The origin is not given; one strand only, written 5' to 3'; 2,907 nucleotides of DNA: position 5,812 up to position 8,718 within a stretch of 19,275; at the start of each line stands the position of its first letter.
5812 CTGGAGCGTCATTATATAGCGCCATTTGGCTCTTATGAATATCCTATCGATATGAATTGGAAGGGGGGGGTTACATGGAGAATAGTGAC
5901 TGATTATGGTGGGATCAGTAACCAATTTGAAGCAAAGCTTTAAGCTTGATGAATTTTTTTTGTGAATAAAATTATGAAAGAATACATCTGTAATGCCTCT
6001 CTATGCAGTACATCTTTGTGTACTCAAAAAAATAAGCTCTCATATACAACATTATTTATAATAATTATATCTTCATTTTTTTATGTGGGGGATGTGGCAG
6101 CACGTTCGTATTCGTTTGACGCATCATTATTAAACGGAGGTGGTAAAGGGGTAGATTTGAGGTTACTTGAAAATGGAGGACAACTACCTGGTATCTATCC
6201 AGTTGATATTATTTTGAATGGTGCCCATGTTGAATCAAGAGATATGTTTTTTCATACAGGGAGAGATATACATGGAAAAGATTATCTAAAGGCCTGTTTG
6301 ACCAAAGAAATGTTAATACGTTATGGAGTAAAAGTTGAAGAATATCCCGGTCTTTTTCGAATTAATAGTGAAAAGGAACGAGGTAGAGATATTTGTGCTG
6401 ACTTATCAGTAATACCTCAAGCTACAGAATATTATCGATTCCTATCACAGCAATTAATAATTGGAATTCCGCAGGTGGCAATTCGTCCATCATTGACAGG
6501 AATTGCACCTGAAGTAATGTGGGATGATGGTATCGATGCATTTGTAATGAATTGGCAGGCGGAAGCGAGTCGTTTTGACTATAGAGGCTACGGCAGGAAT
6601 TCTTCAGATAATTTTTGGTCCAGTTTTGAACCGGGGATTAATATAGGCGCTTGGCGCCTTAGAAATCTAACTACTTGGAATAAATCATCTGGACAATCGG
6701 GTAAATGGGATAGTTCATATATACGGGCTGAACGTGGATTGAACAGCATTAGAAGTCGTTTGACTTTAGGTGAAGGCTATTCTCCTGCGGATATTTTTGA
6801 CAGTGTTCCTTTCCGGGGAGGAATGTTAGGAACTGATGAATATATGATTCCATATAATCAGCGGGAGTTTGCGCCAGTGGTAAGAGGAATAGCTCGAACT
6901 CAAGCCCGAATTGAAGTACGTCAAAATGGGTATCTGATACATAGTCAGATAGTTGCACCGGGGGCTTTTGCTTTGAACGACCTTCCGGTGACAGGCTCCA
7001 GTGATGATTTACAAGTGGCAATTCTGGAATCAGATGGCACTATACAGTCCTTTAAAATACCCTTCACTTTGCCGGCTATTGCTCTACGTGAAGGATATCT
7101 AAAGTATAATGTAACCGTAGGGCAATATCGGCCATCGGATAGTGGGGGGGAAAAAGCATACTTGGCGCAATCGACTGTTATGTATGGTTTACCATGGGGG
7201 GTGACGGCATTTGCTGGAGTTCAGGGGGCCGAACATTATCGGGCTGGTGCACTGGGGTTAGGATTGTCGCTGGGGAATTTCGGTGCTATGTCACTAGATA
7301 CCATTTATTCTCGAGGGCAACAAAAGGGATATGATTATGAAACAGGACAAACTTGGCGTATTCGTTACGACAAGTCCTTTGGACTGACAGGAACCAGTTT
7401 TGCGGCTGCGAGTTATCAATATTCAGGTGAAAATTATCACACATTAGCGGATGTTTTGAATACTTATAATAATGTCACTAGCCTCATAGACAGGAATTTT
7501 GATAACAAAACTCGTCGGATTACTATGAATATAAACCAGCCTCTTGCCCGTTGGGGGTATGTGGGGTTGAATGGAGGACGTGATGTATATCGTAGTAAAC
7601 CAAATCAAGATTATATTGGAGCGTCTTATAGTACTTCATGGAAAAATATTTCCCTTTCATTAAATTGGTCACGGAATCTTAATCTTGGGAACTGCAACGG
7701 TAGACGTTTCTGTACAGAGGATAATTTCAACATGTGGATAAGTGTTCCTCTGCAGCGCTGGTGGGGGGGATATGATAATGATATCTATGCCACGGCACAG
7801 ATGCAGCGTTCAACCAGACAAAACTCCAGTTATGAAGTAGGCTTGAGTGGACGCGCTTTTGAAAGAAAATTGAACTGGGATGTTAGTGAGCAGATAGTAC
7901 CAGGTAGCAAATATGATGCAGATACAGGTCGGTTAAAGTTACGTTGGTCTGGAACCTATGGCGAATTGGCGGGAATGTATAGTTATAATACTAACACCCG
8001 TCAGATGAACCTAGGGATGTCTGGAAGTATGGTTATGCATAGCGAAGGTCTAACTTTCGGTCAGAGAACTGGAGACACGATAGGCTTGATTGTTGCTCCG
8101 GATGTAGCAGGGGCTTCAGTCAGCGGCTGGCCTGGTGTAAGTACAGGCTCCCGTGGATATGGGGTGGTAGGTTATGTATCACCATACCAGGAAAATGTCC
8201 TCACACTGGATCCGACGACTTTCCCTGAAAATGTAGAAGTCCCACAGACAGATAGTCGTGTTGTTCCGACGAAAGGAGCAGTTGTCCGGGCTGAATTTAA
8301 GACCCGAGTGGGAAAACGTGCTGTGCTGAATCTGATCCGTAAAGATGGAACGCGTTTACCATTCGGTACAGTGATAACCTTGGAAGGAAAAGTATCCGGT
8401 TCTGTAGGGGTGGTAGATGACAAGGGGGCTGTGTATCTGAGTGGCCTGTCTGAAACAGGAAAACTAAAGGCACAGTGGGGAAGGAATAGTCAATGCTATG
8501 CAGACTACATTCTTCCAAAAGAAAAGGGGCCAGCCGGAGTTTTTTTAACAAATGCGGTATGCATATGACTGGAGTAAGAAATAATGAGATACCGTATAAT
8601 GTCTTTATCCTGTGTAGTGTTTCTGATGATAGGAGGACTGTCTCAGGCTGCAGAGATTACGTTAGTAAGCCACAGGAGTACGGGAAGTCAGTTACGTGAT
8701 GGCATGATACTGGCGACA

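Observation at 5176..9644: AAF/Afa-Dr-type chaperone-usher operon with an AfaD/AggB-like subunit and an unassigned pilin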

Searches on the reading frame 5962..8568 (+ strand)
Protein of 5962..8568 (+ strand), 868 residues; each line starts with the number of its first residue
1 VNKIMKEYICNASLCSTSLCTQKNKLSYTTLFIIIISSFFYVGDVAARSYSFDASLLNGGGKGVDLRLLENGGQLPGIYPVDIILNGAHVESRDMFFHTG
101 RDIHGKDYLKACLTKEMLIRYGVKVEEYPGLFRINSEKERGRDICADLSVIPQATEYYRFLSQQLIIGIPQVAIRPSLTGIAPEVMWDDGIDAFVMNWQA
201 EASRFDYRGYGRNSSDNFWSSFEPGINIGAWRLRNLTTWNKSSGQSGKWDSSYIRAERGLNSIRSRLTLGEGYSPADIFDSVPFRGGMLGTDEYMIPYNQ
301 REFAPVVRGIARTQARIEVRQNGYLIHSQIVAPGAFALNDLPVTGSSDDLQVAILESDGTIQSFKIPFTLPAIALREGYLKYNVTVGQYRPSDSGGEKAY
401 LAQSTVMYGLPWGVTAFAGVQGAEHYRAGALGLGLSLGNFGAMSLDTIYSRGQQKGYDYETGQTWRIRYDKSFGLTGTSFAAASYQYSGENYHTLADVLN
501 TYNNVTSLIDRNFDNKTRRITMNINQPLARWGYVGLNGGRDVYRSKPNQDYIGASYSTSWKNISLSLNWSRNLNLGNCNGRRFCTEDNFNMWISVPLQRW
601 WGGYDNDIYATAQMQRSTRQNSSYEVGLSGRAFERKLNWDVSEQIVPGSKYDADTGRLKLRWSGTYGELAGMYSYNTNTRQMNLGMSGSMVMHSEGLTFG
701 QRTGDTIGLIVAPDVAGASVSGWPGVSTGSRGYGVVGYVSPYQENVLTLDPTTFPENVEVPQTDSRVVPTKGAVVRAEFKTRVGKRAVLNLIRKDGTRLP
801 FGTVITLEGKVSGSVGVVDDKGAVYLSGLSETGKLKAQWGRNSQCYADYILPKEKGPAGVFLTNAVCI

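Call 6: search_protein_families(proteins=[window:5962-8568:+], library=ncbifam, max_evalue=0.01)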
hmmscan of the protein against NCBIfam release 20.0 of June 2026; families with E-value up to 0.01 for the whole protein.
window:5962-8568:+ (868 aa): 15 families
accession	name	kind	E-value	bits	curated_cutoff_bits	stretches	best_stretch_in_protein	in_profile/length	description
NF011769.0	PRK15223.1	equivalog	3.8e-263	875.1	1105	1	42-867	16-835/836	fimbrial biogenesis outer membrane usher protein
NF011740.0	PRK15193.1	equivalog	1.1e-170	569.4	995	1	30-867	18-876/877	fimbrial biogenesis usher protein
NF011774.0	PRK15235.1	exception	2.4e-164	548.8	1191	1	29-867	4-813/814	SEF14/SEF18 fimbria usher protein SefC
NF011822.1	PRK15294.1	equivalog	5.6e-163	543.9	1397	1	59-864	42-841/845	fimbrial outer membrane usher protein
NF011754.0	PRK15207.1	equivalog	1.1e-160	536.5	1271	1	20-867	9-841/842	outer membrane usher protein LpfC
NF011826.0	PRK15298.1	equivalog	3.1e-154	515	1422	1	27-867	12-847/848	fimbrial outer membrane usher protein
NF011745.0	PRK15198.1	subfamily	3.5e-151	505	975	1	46-868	25-856/860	outer membrane usher protein FimD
NF007337.0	PRK09828.1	equivalog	1e-131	440.6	830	1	27-857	10-850/865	outer membrane usher protein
NF011763.0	PRK15217.1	subfamily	2.9e-103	346.6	933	1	30-825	6-787/826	fimbrial biogenesis outer membrane usher protein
NF011784.0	PRK15248.1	equivalog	5.1e-96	322.5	996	1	32-855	11-839/853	fimbrial outer membrane usher protein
NF011760.0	PRK15213.1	equivalog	6.5e-96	322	752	1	27-835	9-771/796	PefC/AfrB family outer membrane usher protein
NF011812.0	PRK15284.1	subfamily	8.8e-75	252.1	972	1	25-853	8-829/881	outer membrane usher protein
NF011832.0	PRK15304.1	subfamily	2.7e-60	204.3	723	1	22-855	3-787/801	fimbrial biogenesis usher protein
NF011791.0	PRK15255.1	equivalog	3.1e-60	204.1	1289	1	33-846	7-810/829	fimbrial outer membrane usher protein StdB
NF011804.0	PRK15273.1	equivalog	2.6e-52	177.7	1371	1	72-848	57-821/899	fimbrial biogenesis outer membrane usher protein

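Call 68: find_homologous_proteins(query=window:5962-8568:+, max_evalue=1e-100)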
Query window:5962-8568:+ (868 aa): 1475 proteins with E <= 1e-100 among 8000 candidates; the best 120 are listed.
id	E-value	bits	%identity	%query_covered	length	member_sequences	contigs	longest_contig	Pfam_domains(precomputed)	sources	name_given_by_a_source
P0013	0.0e+0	1986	99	100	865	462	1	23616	PF13954.12,PF13953.13,PF00577.27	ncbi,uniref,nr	ncbi:fimbria/pilus outer membrane usher protein [Escherichia coli]|uniref:fimbria/pilus outer membra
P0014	0.0e+0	1352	70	97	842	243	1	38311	PF13954.12,PF13953.13,PF00577.27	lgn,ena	-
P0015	0.0e+0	1339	68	99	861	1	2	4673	PF13954.12,PF13953.13,PF00577.27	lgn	-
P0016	0.0e+0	1338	68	99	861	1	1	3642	PF13954.12,PF13953.13,PF00577.27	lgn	-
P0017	0.0e+0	1337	68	99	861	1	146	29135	PF13954.12,PF13953.13,PF00577.27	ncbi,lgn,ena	-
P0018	0.0e+0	1337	68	99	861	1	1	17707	PF13954.12,PF13953.13,PF00577.27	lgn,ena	-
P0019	0.0e+0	1336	68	99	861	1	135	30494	PF13954.12,PF13953.13,PF00577.27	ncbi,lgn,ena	ncbi:aggregative adherence fimbria II usher protein AafC [Escherichia coli]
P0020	0.0e+0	1336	68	99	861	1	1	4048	PF13954.12,PF13953.13,PF00577.27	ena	-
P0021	0.0e+0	1336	68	99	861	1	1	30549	PF13954.12,PF13953.13,PF00577.27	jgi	jgi:outer membrane usher protein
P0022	0.0e+0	1336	68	98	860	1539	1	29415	PF13954.12,PF13953.13,PF00577.27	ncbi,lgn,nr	ncbi:TPA: AfaC-I/III family usher protein [Escherichia coli]|nr:AfaC-I/III family usher protein [Esc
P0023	0.0e+0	1335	68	99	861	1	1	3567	PF13954.12,PF13953.13,PF00577.27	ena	-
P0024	0.0e+0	1335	68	99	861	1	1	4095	PF13954.12,PF13953.13,PF00577.27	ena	-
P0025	0.0e+0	1335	68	99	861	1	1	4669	PF13954.12,PF13953.13,PF00577.27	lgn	-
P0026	0.0e+0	1335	68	97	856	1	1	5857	PF13954.12,PF13953.13,PF00577.27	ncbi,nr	ncbi:aggregative adherence fimbria II usher protein AafC [Escherichia coli]|nr:aggregative adherence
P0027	0.0e+0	1334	68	99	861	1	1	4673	PF13954.12,PF13953.13,PF00577.27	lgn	-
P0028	0.0e+0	1334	68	99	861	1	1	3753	PF13954.12,PF13953.13,PF00577.27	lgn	-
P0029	0.0e+0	1334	68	99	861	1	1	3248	PF13954.12,PF13953.13,PF00577.27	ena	-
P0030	0.0e+0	1334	68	99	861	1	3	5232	PF13954.12,PF13953.13,PF00577.27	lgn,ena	-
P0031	0.0e+0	1334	68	99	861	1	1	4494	PF13954.12,PF13953.13,PF00577.27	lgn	-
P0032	0.0e+0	1334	68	99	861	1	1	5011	PF13954.12,PF13953.13,PF00577.27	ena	-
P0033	0.0e+0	1333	68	97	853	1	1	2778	PF13954.12,PF13953.13,PF00577.27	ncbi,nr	ncbi:aggregative adherence fimbria II usher protein AafC [Escherichia coli]|nr:aggregative adherence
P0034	0.0e+0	1333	68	97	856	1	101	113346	PF13954.12,PF13953.13,PF00577.27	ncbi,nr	ncbi:aggregative adherence fimbria II usher protein AafC [Escherichia coli]|nr:aggregative adherence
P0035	0.0e+0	1333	68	99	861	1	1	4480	PF13954.12,PF13953.13,PF00577.27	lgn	-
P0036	0.0e+0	1332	68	97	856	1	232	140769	PF13954.12,PF13953.13,PF00577.27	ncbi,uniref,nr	ncbi:aggregative adherence fimbria II usher protein AafC [Escherichia coli]|uniref:aggregative adher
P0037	0.0e+0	1332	69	96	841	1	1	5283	PF13954.12,PF13953.13,PF00577.27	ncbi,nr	ncbi:aggregative adherence fimbria II usher protein AafC [Escherichia coli]|nr:aggregative adherence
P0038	0.0e+0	1332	69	96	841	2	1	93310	PF13954.12,PF13953.13,PF00577.27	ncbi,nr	ncbi:aggregative adherence fimbria II usher protein AafC (plasmid) [Escherichia coli]|nr:aggregative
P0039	0.0e+0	1331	68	97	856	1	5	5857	PF13954.12,PF13953.13,PF00577.27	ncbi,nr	ncbi:aggregative adherence fimbria II usher protein AafC [Escherichia coli]|nr:aggregative adherence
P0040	0.0e+0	1331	68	99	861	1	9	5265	PF13954.12,PF13953.13,PF00577.27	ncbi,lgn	-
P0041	0.0e+0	1330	68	97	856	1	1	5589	PF13954.12,PF13953.13,PF00577.27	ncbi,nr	ncbi:aggregative adherence fimbria II usher protein AafC [Escherichia coli]|nr:aggregative adherence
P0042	0.0e+0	1330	69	96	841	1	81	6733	PF13954.12,PF13953.13,PF00577.27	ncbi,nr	ncbi:TPA: aggregative adherence fimbria II usher protein AafC [Escherichia coli]|nr:pilin outer memb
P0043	0.0e+0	1330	69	96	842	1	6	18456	PF13954.12,PF13953.13,PF00577.27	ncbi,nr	ncbi:F1 capsule-anchoring protein [Escherichia coli 3-020-07_S3_C1]|nr:F1 capsule-anchoring protein 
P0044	0.0e+0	1330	68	97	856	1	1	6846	PF13954.12,PF13953.13,PF00577.27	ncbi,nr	ncbi:aggregative adherence fimbria II usher protein AafC [Escherichia coli]|nr:aggregative adherence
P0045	0.0e+0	1330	69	96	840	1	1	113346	PF13954.12,PF13953.13,PF00577.27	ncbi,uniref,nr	ncbi:aggregative adherence fimbria II usher protein (plasmid) [Escherichia coli 042]|uniref:Aggregat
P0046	0.0e+0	1329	69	96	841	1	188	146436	PF13954.12,PF13953.13,PF00577.27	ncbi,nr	ncbi:aggregative adherence fimbria II usher protein AafC [Escherichia coli]|nr:pilin outer membrane 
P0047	0.0e+0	1328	69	96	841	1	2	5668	PF13954.12,PF13953.13,PF00577.27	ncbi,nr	ncbi:aggregative adherence fimbria II usher protein AafC [Escherichia coli]|nr:aggregative adherence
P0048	0.0e+0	1328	69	96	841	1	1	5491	PF13954.12,PF13953.13,PF00577.27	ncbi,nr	ncbi:TPA: aggregative adherence fimbria II usher protein AafC [Escherichia coli]|nr:aggregative adhe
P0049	0.0e+0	1328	69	96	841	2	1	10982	PF13954.12,PF13953.13,PF00577.27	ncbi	ncbi:aggregative adherence fimbria II usher protein AafC [Escherichia coli]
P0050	0.0e+0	1328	68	97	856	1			PF13954.12,PF13953.13,PF00577.27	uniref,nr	uniref:Aggregative adherence fimbria II usher protein AafC n=1 Tax=Escherichia coli TaxID=562 RepID=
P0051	0.0e+0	1327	69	96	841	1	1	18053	PF13954.12,PF13953.13,PF00577.27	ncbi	ncbi:aggregative adherence fimbria II usher protein AafC [Escherichia coli]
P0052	0.0e+0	1327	68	97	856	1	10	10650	PF13954.12,PF13953.13,PF00577.27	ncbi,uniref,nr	ncbi:aggregative adherence fimbria II usher protein AafC [Escherichia coli]|uniref:aggregative adher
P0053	0.0e+0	1324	69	96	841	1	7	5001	PF13954.12,PF13953.13,PF00577.27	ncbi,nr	ncbi:aggregative adherence fimbria II usher protein AafC [Escherichia coli]|nr:aggregative adherence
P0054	0.0e+0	1313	68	97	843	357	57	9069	PF13954.12,PF13953.13,PF00577.27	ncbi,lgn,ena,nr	ncbi:TPA: aggregative adherence fimbria 3 usher protein Agg3C [Escherichia coli]|nr:aggregative adhe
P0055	0.0e+0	1264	65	97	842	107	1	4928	PF13954.12,PF13953.13,PF00577.27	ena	-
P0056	0.0e+0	1251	64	99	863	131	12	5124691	PF13954.12,PF13953.13,PF00577.27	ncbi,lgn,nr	ncbi:fimbria/pilus outer membrane usher protein [Escherichia coli]|nr:fimbria/pilus outer membrane u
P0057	0.0e+0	1245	64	98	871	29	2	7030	PF13954.12,PF13953.13,PF00577.27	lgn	-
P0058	0.0e+0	1239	64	98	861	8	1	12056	PF13954.12,PF13953.13,PF00577.27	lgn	-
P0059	0.0e+0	1239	64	97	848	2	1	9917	PF13954.12,PF13953.13,PF00577.27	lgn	-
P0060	0.0e+0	1235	64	98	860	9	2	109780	PF13954.12,PF13953.13,PF00577.27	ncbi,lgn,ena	ncbi:fimbria/pilus outer membrane usher protein [Escherichia coli]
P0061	0.0e+0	1235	63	97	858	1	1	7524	PF13954.12,PF13953.13,PF00577.27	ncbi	-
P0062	0.0e+0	1225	63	96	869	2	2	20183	PF13954.12,PF13953.13,PF00577.27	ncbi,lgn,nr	ncbi:TPA: fimbria/pilus outer membrane usher protein [Escherichia coli]|nr:fimbria/pilus outer membr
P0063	0.0e+0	1224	64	96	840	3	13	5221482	PF13954.12,PF13953.13,PF00577.27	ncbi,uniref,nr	ncbi:TPA: fimbria/pilus outer membrane usher protein [Escherichia coli]|uniref:fimbria/pilus outer m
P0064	0.0e+0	1222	63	98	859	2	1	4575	PF13954.12,PF13953.13,PF00577.27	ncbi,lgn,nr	ncbi:fimbria/pilus outer membrane usher protein [Escherichia coli]|nr:fimbria/pilus outer membrane u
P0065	0.0e+0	1221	64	97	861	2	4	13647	PF13954.12,PF13953.13,PF00577.27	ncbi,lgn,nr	ncbi:TPA: fimbria/pilus outer membrane usher protein [Escherichia coli]|nr:fimbria/pilus outer membr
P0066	0.0e+0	1214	64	96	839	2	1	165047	PF13954.12,PF13953.13,PF00577.27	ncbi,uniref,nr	ncbi:pilin outer membrane usher protein SafC [Salmonella enterica subsp. salamae serovar 13,22:z:-]|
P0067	0.0e+0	1213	62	97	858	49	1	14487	PF13954.12,PF13953.13,PF00577.27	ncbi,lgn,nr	ncbi:fimbria/pilus outer membrane usher protein [Escherichia coli]|nr:fimbria/pilus outer membrane u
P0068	0.0e+0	1210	62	97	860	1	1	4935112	PF13954.12,PF13953.13,PF00577.27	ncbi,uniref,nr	ncbi:fimbria/pilus outer membrane usher protein [Escherichia coli]|uniref:fimbria/pilus outer membra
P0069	0.0e+0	1207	63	97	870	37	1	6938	PF13954.12,PF13953.13,PF00577.27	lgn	-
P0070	0.0e+0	1206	62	99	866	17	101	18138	PF13954.12,PF13953.13,PF00577.27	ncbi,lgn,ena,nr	ncbi:fimbria/pilus outer membrane usher protein [Escherichia coli]|nr:fimbria/pilus outer membrane u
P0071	0.0e+0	1204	61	97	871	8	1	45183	PF13954.12,PF13953.13,PF00577.27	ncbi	ncbi:fimbria/pilus outer membrane usher protein [Escherichia coli]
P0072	0.0e+0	1202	61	98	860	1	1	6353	PF13954.12,PF13953.13,PF00577.27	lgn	-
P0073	0.0e+0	1200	62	98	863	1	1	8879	PF13954.12,PF13953.13,PF00577.27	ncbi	-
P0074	0.0e+0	1199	62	99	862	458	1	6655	PF13954.12,PF13953.13,PF00577.27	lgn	-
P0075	0.0e+0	1199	62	99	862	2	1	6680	PF13954.12,PF13953.13,PF00577.27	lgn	-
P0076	0.0e+0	1198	63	97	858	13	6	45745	PF13954.12,PF13953.13,PF00577.27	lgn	-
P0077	0.0e+0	1197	63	97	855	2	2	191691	PF13954.12,PF13953.13,PF00577.27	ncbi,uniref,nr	ncbi:fimbria/pilus outer membrane usher protein [Escherichia coli]|uniref:fimbria/pilus outer membra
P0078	0.0e+0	1195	62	96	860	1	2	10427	PF13954.12,PF13953.13,PF00577.27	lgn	-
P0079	0.0e+0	1194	62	97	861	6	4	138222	PF13954.12,PF13953.13,PF00577.27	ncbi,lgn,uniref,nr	ncbi:fimbria/pilus outer membrane usher protein (plasmid) [Escherichia coli O170:H18]|uniref:fimbria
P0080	0.0e+0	1194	62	98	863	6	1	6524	PF13954.12,PF13953.13,PF00577.27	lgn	-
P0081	0.0e+0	1189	63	96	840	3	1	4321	PF13954.12,PF13953.13,PF00577.27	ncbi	ncbi:fimbria/pilus outer membrane usher protein, partial [Escherichia coli B9:H18]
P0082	0.0e+0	1189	61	97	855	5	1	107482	PF13954.12,PF13953.13,PF00577.27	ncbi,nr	ncbi:TPA: fimbria/pilus outer membrane usher protein [Escherichia coli]|nr:fimbria/pilus outer membr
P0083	0.0e+0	1188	63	96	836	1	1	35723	PF13954.12,PF13953.13,PF00577.27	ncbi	ncbi:fimbria/pilus outer membrane usher protein [Escherichia coli]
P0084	0.0e+0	1168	62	94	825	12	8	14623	PF13954.12,PF13953.13,PF00577.27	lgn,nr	nr:fimbria/pilus outer membrane usher protein [Escherichia coli]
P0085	0.0e+0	1163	61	97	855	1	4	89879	PF13954.12,PF13953.13,PF00577.27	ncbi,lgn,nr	ncbi:TPA: fimbria/pilus outer membrane usher protein [Escherichia coli]|nr:fimbria/pilus outer membr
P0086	0.0e+0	1162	61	96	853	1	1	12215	PF13954.12,PF13953.13,PF00577.27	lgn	-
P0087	0.0e+0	1162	62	94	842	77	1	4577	PF13954.12,PF13953.13,PF00577.27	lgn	-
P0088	0.0e+0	1159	59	97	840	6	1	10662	PF13954.12,PF13953.13,PF00577.27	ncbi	ncbi:fimbria/pilus outer membrane usher protein [Escherichia coli]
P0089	0.0e+0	1158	61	96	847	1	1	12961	PF13954.12,PF13953.13,PF00577.27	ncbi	ncbi:fimbria/pilus outer membrane usher protein [Escherichia coli]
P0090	0.0e+0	1153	60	97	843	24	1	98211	PF13954.12,PF13953.13,PF00577.27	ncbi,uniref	ncbi:fimbria/pilus outer membrane usher protein [Escherichia coli]|uniref:fimbria/pilus outer membra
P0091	0.0e+0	1145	60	96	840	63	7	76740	PF13954.12,PF13953.13,PF00577.27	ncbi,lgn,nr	ncbi:fimbria/pilus outer membrane usher protein [Escherichia coli]|nr:fimbria/pilus outer membrane u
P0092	0.0e+0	1138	59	97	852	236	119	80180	PF13954.12,PF13953.13,PF00577.27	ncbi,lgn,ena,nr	ncbi:fimbria/pilus outer membrane usher protein [Escherichia coli]|nr:aggregative adherence fimbria 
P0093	0.0e+0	1134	61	96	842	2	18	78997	PF13954.12,PF13953.13,PF00577.27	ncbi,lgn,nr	ncbi:fimbria/pilus outer membrane usher protein [Escherichia coli]|nr:fimbria/pilus outer membrane u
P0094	0.0e+0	1133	60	97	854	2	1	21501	PF13954.12,PF13953.13,PF00577.27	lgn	-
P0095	0.0e+0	1133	58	99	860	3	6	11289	PF13954.12,PF13953.13,PF00577.27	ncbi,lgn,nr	ncbi:fimbria/pilus outer membrane usher protein [Escherichia coli]|nr:fimbria/pilus outer membrane u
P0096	0.0e+0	1132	60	97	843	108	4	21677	PF13954.12,PF13953.13,PF00577.27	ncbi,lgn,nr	ncbi:TPA: fimbria/pilus outer membrane usher protein [Escherichia coli]|nr:fimbria/pilus outer membr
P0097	0.0e+0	1131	61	96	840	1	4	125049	PF13954.12,PF13953.13,PF00577.27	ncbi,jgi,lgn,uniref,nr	ncbi:TPA: fimbria/pilus outer membrane usher protein [Escherichia coli]|jgi:P pilus assembly protein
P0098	0.0e+0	1129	60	97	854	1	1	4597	PF13954.12,PF13953.13,PF00577.27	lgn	-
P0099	0.0e+0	1128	61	96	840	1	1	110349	PF13954.12,PF13953.13,PF00577.27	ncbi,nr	ncbi:fimbria/pilus outer membrane usher protein [Escherichia coli]|nr:fimbria/pilus outer membrane u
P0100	0.0e+0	1127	59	96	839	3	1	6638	PF13954.12,PF13953.13,PF00577.27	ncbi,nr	ncbi:pilin outer membrane usher protein SafC [Escherichia coli]|nr:pilin outer membrane usher protei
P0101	0.0e+0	1123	59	97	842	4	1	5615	PF13954.12,PF13953.13,PF00577.27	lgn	-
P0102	0.0e+0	1117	59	97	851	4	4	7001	PF13954.12,PF13953.13,PF00577.27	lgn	-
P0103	0.0e+0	1104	57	97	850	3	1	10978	PF13954.12,PF13953.13,PF00577.27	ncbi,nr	ncbi:fimbria/pilus outer membrane usher protein [Escherichia coli]|nr:fimbria/pilus outer membrane u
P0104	0.0e+0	1103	58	96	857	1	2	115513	PF13954.12,PF13953.13,PF00577.27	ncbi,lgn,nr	ncbi:fimbria/pilus outer membrane usher protein [Salmonella enterica]|nr:fimbria/pilus outer membran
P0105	0.0e+0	1075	56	97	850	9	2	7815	PF13954.12,PF13953.13,PF00577.27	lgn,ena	-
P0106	0.0e+0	1065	55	95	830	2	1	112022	PF13954.12,PF13953.13,PF00577.27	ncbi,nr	ncbi:fimbria/pilus outer membrane usher protein [Klebsiella variicola]|nr:fimbria/pilus outer membra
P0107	0.0e+0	1065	54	97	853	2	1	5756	PF13954.12,PF13953.13,PF00577.27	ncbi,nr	ncbi:fimbria/pilus outer membrane usher protein [Escherichia coli]|nr:fimbria/pilus outer membrane u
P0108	0.0e+0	1047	55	97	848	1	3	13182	PF13954.12,PF13953.13,PF00577.27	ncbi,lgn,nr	ncbi:TPA: fimbria/pilus outer membrane usher protein [Escherichia coli]|nr:fimbria/pilus outer membr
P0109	0.0e+0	1036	54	97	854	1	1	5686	PF13954.12,PF13953.13,PF00577.27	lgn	-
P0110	0.0e+0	1021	53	94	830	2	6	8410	PF13954.12,PF13953.13,PF00577.27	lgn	-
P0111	0.0e+0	1016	53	97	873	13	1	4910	PF13954.12,PF13953.13,PF00577.27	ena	-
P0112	7.8e-291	985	53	97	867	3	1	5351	PF13954.12,PF13953.13,PF00577.27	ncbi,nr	ncbi:fimbria/pilus outer membrane usher protein [Escherichia coli]|nr:fimbria/pilus outer membrane u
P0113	1.3e-283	961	52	97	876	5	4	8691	PF13954.12,PF13953.13,PF00577.27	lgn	-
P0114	2.6e-281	953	52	97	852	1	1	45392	PF13954.12,PF13953.13,PF00577.27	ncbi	-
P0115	1.1e-280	951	50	97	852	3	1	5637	PF13954.12,PF13953.13,PF00577.27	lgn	-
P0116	8.2e-280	948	50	97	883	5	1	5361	PF13954.12,PF13953.13,PF00577.27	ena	-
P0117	9.2e-279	945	52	94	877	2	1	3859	PF13954.12,PF13953.13,PF00577.27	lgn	-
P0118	1.0e-278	945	51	94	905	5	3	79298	PF13954.12,PF13953.13,PF00577.27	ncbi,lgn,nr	ncbi:fimbria/pilus outer membrane usher protein [Salmonella enterica subsp. enterica]|nr:fimbria/pil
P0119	1.3e-278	944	51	96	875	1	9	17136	PF13954.12,PF13953.13,PF00577.27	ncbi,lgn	ncbi:MAG: fimbria/pilus outer membrane usher protein [Hafnia sp.]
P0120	1.7e-278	944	51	97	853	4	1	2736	PF13954.12,PF13953.13,PF00577.27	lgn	-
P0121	1.8e-278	944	50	97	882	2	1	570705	PF13954.12,PF13953.13,PF00577.27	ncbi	-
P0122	1.4e-277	941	50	97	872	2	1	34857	PF13954.12,PF13953.13,PF00577.27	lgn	-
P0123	2.5e-277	940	49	98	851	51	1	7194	PF13954.12,PF13953.13,PF00577.27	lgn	-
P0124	3.6e-274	930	50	96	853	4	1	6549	PF13954.12,PF13953.13,PF00577.27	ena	-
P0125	4.3e-273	926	52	92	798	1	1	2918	PF13954.12,PF13953.13,PF00577.27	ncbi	ncbi:TPA: fimbria/pilus outer membrane usher protein, partial [Providencia alcalifaciens]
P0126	5.6e-273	926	51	94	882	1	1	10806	PF13954.12,PF13953.13,PF00577.27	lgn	-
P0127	6.6e-272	922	50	96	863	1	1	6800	PF13954.12,PF13953.13,PF00577.27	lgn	-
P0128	7.4e-271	919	54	86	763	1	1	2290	PF13954.12,PF00577.27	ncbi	ncbi:fimbria/pilus outer membrane usher protein, partial [Escherichia coli]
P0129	1.1e-270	918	48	98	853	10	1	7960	PF13954.12,PF13953.13,PF00577.27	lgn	-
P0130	4.7e-270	916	61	75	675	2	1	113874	PF13954.12,PF00577.27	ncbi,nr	ncbi:outer membrane usher protein AfaC [Escherichia coli TA255]|nr:outer membrane usher protein AfaC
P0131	4.1e-269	913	48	97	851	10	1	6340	PF13954.12,PF13953.13,PF00577.27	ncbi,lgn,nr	ncbi:fimbria/pilus outer membrane usher protein [Escherichia coli]|nr:fimbria/pilus outer membrane u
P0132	1.2e-267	908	50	97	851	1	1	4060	PF13954.12,PF13953.13,PF00577.27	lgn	-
